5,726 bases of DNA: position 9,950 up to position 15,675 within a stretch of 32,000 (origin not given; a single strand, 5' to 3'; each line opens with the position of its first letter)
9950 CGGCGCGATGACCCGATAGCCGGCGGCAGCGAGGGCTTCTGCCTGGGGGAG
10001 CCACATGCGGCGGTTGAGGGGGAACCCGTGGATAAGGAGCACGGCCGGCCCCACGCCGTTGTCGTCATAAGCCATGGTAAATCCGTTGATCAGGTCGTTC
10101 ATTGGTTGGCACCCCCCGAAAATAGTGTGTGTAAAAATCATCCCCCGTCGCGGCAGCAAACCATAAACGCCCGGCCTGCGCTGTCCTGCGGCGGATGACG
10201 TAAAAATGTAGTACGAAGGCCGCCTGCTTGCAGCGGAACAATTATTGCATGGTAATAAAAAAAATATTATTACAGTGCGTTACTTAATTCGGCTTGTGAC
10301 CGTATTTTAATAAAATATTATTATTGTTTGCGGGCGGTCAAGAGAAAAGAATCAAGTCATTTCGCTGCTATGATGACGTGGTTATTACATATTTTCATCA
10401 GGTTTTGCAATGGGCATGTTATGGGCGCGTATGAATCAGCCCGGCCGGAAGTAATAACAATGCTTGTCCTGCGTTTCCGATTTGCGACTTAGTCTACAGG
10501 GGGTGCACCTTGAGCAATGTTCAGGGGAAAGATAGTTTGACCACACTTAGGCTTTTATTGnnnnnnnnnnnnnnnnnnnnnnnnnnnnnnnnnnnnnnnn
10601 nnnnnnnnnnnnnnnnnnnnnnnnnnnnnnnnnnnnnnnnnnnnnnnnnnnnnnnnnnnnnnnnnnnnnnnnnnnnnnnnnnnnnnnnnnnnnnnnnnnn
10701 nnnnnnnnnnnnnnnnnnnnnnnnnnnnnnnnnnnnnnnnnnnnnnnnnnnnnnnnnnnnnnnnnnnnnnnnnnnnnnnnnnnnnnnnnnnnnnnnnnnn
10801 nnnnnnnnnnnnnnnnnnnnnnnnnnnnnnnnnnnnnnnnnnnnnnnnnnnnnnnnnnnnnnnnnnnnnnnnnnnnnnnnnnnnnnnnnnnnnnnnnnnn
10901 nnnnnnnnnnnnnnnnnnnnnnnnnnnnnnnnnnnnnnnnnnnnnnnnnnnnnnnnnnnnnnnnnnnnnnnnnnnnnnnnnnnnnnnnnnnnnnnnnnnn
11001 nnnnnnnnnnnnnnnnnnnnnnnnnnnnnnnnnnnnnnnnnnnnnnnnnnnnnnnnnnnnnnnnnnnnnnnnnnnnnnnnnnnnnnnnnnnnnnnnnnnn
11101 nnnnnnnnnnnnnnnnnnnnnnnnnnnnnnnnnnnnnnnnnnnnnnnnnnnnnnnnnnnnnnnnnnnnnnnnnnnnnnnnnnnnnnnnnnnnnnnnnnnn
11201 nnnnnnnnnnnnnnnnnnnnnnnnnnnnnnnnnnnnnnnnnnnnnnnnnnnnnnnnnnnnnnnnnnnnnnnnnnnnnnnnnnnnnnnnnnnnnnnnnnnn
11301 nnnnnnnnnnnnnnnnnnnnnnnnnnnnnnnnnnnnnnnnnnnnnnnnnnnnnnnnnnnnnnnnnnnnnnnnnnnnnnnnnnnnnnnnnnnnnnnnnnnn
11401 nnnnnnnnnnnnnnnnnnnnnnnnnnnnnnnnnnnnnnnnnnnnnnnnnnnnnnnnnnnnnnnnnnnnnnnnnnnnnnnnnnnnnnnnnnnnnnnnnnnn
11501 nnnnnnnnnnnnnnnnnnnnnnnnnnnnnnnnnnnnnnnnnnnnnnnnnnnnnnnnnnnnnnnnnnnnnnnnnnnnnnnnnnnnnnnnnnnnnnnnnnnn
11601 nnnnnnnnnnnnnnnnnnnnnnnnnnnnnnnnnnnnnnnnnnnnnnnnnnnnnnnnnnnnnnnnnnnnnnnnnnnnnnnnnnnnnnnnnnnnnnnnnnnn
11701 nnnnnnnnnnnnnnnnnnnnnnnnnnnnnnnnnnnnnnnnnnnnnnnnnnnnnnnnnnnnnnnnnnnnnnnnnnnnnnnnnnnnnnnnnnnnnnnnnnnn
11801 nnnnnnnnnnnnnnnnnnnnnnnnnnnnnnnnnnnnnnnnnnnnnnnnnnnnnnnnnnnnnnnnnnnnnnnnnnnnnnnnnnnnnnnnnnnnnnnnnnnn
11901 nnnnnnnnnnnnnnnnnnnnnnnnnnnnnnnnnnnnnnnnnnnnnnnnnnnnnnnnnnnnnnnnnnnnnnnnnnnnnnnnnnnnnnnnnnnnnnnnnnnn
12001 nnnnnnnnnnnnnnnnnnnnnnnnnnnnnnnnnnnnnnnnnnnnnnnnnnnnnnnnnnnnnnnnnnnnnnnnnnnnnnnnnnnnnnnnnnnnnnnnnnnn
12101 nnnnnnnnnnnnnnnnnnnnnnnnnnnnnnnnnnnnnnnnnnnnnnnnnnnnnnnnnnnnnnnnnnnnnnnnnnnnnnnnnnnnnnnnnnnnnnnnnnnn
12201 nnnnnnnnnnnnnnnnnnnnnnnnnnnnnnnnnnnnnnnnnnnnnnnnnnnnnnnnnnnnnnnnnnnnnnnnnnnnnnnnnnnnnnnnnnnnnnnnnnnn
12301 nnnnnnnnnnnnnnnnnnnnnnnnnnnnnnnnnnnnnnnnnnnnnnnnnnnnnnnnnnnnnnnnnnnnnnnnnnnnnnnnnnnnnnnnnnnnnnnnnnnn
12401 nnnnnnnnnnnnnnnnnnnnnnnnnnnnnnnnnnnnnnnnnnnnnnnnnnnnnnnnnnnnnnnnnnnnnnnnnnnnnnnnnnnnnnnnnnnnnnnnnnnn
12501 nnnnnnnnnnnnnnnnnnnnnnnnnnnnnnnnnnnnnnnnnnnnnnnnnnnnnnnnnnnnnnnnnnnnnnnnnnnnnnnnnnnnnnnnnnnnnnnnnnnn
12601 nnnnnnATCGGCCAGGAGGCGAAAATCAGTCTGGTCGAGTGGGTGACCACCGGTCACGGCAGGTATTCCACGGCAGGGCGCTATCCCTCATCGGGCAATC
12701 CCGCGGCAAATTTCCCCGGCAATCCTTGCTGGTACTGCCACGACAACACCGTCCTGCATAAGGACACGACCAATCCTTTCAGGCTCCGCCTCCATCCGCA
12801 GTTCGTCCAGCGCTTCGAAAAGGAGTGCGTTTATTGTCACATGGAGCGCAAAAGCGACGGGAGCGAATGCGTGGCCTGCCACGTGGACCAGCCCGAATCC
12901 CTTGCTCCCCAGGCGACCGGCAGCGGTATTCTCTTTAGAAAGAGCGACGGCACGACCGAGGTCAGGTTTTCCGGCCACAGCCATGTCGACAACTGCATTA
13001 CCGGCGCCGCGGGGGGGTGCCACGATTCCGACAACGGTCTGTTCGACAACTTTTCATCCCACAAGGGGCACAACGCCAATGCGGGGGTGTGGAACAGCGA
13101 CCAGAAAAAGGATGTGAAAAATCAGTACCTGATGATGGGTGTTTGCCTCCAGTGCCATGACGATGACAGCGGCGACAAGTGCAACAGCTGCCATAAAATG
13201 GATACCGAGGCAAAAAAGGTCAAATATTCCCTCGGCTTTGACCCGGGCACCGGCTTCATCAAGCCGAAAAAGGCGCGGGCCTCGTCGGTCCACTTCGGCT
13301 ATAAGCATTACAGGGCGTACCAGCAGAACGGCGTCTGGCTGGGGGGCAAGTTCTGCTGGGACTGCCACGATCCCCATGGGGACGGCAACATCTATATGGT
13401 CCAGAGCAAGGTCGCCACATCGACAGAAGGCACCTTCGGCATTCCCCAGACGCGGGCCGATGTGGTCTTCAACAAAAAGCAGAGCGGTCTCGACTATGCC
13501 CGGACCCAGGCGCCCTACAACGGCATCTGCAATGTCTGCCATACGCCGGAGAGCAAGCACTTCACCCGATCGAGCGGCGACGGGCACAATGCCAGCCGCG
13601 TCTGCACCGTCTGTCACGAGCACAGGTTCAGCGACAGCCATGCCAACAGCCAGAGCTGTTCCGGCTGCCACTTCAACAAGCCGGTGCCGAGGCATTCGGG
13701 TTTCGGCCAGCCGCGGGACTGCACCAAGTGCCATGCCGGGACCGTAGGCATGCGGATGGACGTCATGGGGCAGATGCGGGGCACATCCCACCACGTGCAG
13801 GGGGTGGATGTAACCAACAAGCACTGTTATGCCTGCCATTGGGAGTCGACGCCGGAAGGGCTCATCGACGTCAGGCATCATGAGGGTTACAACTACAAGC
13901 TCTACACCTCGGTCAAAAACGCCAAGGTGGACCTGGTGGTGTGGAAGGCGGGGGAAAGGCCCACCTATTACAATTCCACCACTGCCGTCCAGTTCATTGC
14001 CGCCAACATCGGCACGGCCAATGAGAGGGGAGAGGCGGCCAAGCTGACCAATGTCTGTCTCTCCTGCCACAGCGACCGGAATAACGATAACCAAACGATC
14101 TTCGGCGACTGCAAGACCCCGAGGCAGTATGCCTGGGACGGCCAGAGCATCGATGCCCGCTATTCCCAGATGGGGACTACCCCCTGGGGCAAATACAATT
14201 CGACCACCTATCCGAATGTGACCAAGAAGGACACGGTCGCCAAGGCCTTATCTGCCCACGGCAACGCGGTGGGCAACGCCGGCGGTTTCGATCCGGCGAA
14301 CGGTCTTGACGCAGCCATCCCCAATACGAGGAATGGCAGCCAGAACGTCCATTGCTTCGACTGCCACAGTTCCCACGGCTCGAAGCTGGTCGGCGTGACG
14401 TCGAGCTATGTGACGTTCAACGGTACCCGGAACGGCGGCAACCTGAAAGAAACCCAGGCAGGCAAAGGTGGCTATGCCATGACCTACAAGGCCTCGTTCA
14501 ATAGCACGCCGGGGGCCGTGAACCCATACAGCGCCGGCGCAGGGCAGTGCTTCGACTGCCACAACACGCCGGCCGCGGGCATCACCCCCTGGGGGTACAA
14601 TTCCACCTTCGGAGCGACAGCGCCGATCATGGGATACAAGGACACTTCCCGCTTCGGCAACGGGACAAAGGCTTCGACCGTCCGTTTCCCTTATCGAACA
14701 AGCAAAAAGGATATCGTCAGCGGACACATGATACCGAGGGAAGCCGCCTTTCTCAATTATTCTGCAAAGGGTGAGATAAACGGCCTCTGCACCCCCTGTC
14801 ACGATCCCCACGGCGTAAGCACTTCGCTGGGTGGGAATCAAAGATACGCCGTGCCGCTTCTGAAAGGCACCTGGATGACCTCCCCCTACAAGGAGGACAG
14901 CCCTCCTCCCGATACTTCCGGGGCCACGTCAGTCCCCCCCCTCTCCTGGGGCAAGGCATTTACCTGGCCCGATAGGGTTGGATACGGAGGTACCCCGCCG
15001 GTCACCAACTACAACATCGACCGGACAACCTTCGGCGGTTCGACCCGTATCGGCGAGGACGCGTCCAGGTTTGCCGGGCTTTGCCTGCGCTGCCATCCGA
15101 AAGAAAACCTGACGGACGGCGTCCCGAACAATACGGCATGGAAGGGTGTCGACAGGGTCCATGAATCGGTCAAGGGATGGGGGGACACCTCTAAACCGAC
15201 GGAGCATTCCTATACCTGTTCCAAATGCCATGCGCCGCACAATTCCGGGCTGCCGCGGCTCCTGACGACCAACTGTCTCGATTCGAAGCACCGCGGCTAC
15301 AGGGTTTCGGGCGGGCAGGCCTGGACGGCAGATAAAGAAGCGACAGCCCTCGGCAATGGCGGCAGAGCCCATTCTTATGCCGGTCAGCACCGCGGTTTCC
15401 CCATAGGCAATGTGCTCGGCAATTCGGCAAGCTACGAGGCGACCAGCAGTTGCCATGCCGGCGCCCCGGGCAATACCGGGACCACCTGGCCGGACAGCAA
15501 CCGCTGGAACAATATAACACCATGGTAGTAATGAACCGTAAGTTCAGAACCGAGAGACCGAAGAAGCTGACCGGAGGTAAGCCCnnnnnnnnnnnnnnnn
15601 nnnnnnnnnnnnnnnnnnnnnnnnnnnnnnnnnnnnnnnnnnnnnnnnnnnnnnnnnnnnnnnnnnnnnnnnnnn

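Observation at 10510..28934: Two-gene operon pairing a ~35-heme secreted cytochrome with a ~4415-aa propeller/FN3/DUF2341/LamG surface protein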

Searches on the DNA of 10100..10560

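Call 88: search_rna_families(source=window, start=10100, end=10560, threshold=evalue, max_evalue=1)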
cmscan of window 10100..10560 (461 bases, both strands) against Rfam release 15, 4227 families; matches with E-value up to 1: 0.
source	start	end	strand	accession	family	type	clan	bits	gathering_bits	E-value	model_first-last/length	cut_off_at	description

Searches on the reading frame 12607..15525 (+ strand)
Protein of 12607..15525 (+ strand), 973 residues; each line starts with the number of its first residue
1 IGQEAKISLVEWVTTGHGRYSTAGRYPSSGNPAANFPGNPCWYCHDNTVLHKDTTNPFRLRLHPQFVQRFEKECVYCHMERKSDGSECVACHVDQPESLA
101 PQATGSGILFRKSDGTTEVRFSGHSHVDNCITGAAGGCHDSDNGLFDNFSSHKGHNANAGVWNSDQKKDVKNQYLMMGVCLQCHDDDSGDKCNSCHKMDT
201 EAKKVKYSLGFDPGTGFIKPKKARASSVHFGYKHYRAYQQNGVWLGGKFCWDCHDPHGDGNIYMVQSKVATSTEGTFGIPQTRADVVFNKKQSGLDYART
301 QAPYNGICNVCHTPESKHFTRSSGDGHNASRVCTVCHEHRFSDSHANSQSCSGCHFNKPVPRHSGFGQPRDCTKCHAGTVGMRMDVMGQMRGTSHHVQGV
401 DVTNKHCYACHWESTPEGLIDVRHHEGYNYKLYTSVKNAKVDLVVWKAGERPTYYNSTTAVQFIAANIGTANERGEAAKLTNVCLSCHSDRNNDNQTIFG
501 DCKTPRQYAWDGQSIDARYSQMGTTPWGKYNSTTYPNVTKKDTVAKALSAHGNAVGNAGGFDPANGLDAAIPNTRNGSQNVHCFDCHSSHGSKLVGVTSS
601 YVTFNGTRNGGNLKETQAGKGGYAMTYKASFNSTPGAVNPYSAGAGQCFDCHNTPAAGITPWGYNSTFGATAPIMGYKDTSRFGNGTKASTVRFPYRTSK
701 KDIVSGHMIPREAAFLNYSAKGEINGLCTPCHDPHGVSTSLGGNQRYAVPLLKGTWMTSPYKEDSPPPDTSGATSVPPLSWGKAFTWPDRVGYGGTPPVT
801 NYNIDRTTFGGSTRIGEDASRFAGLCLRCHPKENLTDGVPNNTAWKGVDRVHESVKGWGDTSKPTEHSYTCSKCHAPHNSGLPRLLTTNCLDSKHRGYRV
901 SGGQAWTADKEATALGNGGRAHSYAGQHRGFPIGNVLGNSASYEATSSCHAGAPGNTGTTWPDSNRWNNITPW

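Call 81: find_homologous_proteins(query=window:12607-15525:+, max_evalue=1e-20)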
Query window:12607-15525:+ (973 aa): 315 proteins with E <= 1e-20 among 2941 candidates; the best 120 are listed.
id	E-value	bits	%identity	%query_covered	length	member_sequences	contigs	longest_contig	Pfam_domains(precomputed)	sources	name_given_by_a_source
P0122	0.0e+0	2248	95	100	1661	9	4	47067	PF14537.12,PF09698.16,PF14522.12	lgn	-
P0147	0.0e+0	1571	70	100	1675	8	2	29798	PF14537.12,PF09698.16,PF14522.12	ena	-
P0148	0.0e+0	1453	66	100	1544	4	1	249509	PF09698.16,PF14522.12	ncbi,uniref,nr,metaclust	ncbi:geobacter CxxxxCH...CXXCH motif protein [Geobacter sp. OR-1]|uniref:CxxxxCH/CxxCH domain c-type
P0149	0.0e+0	1415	65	100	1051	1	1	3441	PF14537.12,PF14522.12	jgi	jgi:predicted CxxxxCH...CXXCH cytochrome family protein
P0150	0.0e+0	1413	64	100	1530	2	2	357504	PF14537.12,PF09698.16,PF14522.12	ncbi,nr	ncbi:MAG: CxxxxCH/CxxCH domain-containing protein [Geobacter sp.]|nr:CxxxxCH/CxxCH domain-containing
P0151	0.0e+0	1386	65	73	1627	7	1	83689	PF14537.12,PF09698.16,PF14522.12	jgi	-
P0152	0.0e+0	1374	64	73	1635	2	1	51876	PF14537.12,PF09698.16,PF14522.12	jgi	-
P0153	0.0e+0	1374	64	73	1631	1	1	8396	PF09698.16,PF14522.12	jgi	jgi:predicted CxxxxCH...CXXCH cytochrome family protein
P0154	0.0e+0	1363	64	100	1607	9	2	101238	PF14537.12,PF09698.16,PF14522.12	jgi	-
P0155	0.0e+0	1363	63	100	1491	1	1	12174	PF14537.12,PF09698.16,PF14522.12,PF22113.2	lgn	-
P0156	0.0e+0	1360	64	100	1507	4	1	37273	PF09699.16,PF14537.12,PF09698.16,PF14522.12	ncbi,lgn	-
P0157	0.0e+0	1357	63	73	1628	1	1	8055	PF09698.16,PF14522.12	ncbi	-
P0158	0.0e+0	1356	64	100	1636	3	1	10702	PF14537.12,PF09698.16,PF14522.12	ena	-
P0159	0.0e+0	1349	63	73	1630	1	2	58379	PF09698.16,PF14522.12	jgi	-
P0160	0.0e+0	1344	65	73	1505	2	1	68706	PF09698.16,PF14522.12,PF22113.2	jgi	-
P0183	0.0e+0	1287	62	92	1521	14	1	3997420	PF14537.12,PF09698.16,PF14522.12,PF22113.2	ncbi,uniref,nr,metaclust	ncbi:cytochrome c [Geobacter metallireducens GS-15]|uniref:Cytochrome c n=3 Tax=Geobacter metallired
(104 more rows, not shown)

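Call 82: find_encoding_contigs(protein=P0183, flank=10000, max_places=1)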
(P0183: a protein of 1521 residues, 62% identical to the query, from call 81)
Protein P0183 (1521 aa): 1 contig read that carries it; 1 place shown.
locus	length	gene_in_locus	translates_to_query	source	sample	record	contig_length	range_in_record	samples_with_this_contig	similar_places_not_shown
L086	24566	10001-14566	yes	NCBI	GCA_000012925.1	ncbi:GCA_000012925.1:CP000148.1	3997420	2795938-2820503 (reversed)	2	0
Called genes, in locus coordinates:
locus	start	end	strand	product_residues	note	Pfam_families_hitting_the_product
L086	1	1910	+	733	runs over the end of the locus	PF12729:4HB_MCP_1 (weak), PF00672:HAMP, PF00015:MCPsignal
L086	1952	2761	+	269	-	PF00290:Trp_syntA, PF01884:PcrB (faint)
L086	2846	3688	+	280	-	PF17848:Zn_ribbon_ACC (weak), PF01039:Carboxyl_trans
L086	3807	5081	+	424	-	PF08245:Mur_ligase_M, PF02875:Mur_ligase_C, PF27239:FOL3_C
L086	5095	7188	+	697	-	PF13100:OstA_2 (weak), PF19838:LptD_2, PF04453:LptD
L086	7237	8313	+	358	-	PF01073:3Beta_HSD, PF01370:Epimerase, PF02719:Polysacc_synt_2, PF04321:RmlD_sub_bind, PF07993:NAD_binding_4 (weak), PF16363:GDP_Man_Dehyd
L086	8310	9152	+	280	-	PF01370:Epimerase, PF04321:RmlD_sub_bind, PF16363:GDP_Man_Dehyd, PF02719:Polysacc_synt_2 (weak)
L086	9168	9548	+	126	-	PF01050:MannoseP_isomer, PF07883:Cupin_2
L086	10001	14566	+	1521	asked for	PF14537:Cytochrom_c3_2 (faint), PF22113:Mtrc-MtrF_II-IV_dom (faint), PF09698:GSu_C4xC__C2xCH, PF14522:Cytochrome_C7 (weak)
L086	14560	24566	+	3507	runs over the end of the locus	PF00041:fn3, PF10102:DUF2341, PF00041:fn3 (weak), PF10102:DUF2341, PF00041:fn3 (weak), PF10102:DUF2341, PF13385:Laminin_G_3, PF10102:DUF2341, +5 more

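Call 105: predict_structure(alignment_id=A3)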
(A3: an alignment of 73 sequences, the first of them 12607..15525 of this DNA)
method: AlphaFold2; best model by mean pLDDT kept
length: 973 residues; sequences in the alignment: 73
mean_pLDDT: 49.5   pTM: 0.51
mean pLDDT of the five models: 49.5, 47.6, 47.0, 46.1, 39.9
residues with pLDDT >= 90: 0; 70-90: 126; 50-70: 264; < 50: 583
segments of 3 or more residues with pLDDT < 50: 1-9, 15-17, 26-34, 36-79, 82-103, 110-113, 123-162, 169-266, 273-280, 290-292, 331-351, 353-367, 378-380, 384-386, 388-394, 570-576, 589-615, 620-623, 638-645, 703-732, 753-807, 810-819, 835-973
pLDDT, mean of each block of 10 residues (from residue 1): 35 50 49 43 35 37 44 47 45 40 51 53 44 39 37 38 50 38 38 41 42 44 34 37 35 31 40 42 56 56 67 58 58 45 42 43 44 57 50 51 73 80 79 69 85 84 73 74 83 74 59 73 75 68 76 71 54 52 62 38 39 47 54 51 52 60 63 59 57 56 38 36 42 64 68 43 43 35 33 33 44 48 52 44 35 31 30 34 30 36 40 38 40 36 34 37 36 29
secondary structure, 60 per line:
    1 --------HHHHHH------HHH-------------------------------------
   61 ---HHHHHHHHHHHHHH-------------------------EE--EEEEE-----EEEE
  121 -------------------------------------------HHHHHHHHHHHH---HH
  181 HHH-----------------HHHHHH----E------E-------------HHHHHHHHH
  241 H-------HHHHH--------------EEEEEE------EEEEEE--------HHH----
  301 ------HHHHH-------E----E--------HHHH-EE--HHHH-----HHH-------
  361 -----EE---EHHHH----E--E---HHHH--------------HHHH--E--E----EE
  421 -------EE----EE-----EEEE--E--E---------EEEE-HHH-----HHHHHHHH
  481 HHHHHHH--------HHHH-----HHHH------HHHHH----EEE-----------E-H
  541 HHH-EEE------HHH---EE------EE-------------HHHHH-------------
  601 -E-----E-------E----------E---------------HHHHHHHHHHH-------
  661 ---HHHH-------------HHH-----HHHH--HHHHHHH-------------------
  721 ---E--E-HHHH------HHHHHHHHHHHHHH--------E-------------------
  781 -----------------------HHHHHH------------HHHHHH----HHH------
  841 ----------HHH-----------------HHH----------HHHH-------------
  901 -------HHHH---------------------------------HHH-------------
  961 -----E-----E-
elements in order (helices of 4 or more, strands of 3 or more residues): H9-14 H64-77 E107-111 E117-120 H164-175 H179-183 H201-206 H232-241 H249-253 E268-273 E280-285 H307-311 H333-336 H342-345 H372-375 H387-390 H405-408 E441-444 E460-463 H473-487 H496-499 H505-508 H515-519 E524-526 H540-543 E545-547 H583-587 H643-653 H664-667 H689-692 H695-701 H729-732 H739-752 H804-809 H822-827 H884-887 H908-911
